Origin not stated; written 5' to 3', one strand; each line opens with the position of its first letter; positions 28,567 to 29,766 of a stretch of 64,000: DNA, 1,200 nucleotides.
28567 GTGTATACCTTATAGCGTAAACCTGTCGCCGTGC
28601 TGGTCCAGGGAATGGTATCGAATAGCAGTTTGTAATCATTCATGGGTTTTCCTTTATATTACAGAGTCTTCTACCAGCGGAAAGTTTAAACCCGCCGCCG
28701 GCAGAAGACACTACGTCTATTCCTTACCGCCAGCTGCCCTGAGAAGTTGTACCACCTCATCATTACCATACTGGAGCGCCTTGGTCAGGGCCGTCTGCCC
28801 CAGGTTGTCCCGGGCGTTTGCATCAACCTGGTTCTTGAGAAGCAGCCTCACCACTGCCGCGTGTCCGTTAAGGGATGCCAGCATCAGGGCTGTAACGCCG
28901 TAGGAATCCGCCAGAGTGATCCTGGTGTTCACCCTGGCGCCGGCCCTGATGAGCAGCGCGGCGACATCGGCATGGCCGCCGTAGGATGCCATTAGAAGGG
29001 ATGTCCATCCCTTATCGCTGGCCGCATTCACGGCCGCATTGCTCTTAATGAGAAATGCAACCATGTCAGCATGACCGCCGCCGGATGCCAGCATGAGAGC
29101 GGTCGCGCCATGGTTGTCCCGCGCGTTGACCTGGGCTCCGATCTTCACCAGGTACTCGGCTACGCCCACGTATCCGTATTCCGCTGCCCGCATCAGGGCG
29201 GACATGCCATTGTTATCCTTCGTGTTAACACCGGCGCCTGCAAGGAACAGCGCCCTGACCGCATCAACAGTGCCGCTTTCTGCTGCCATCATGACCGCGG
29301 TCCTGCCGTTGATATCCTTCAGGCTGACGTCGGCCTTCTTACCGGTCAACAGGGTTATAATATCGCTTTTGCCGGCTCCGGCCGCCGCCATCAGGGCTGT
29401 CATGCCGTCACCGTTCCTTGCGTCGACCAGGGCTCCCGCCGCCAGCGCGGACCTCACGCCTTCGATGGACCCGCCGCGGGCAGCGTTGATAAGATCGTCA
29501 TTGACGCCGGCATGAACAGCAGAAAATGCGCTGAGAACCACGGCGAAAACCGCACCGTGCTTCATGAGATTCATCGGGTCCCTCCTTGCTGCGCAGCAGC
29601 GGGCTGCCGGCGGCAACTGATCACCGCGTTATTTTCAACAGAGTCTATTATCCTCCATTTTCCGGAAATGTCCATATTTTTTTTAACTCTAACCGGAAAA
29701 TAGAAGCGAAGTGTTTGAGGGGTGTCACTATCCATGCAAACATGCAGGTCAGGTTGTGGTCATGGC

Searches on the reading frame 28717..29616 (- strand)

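Call 21: search_protein_families(library=pfam, proteins=[window:28717-29616:-], max_evalue=0.0001)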
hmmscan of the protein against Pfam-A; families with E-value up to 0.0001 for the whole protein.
window:28717-29616:- (299 aa): 7 families
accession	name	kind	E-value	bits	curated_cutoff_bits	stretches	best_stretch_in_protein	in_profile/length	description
PF12796.13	Ank_2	-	3.9e-53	178.4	27.3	4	83-167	9-90/90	Ankyrin repeats (3 copies)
PF00023.36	Ank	-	1.3e-41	138.6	21.1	3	239-271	1-33/33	Ankyrin repeat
PF13637.12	Ank_4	-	1.4e-36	124.2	22.7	5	247-292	4-49/50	Ankyrin repeats (many copies)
PF13857.12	Ank_5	-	2.6e-34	117.3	27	3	237-280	13-56/56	Ankyrin repeats (many copies)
PF13606.12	Ank_3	-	1.6e-30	101.7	22.3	0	239-268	1-30/30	Ankyrin repeat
PF24521.3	Ank_KRIT1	-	7.4e-11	42.4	80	0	205-265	48-111/149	KRIT1 ankyrin-repeats domain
PF23745.1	ANK_LRRK2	-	3.5e-05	24.1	27.5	0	138-194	32-88/130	LRRK2 ANK repeat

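Call 73: search_protein_families(library=padloc, proteins=[window:28717-29616:-], max_evalue=0.001)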
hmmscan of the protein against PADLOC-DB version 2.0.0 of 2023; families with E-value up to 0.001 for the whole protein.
window:28717-29616:- (299 aa): 3 families
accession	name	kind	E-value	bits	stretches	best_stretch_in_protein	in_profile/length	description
PDLC04783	PDC-M72A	-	7.5e-40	135.4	2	154-284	247-373/392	-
PDLC02908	Ankyrin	-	8.2e-19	65.3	3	96-191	728-823/880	-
PDLC02203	MzaA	-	1.2e-11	41.6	2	111-193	18-100/683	-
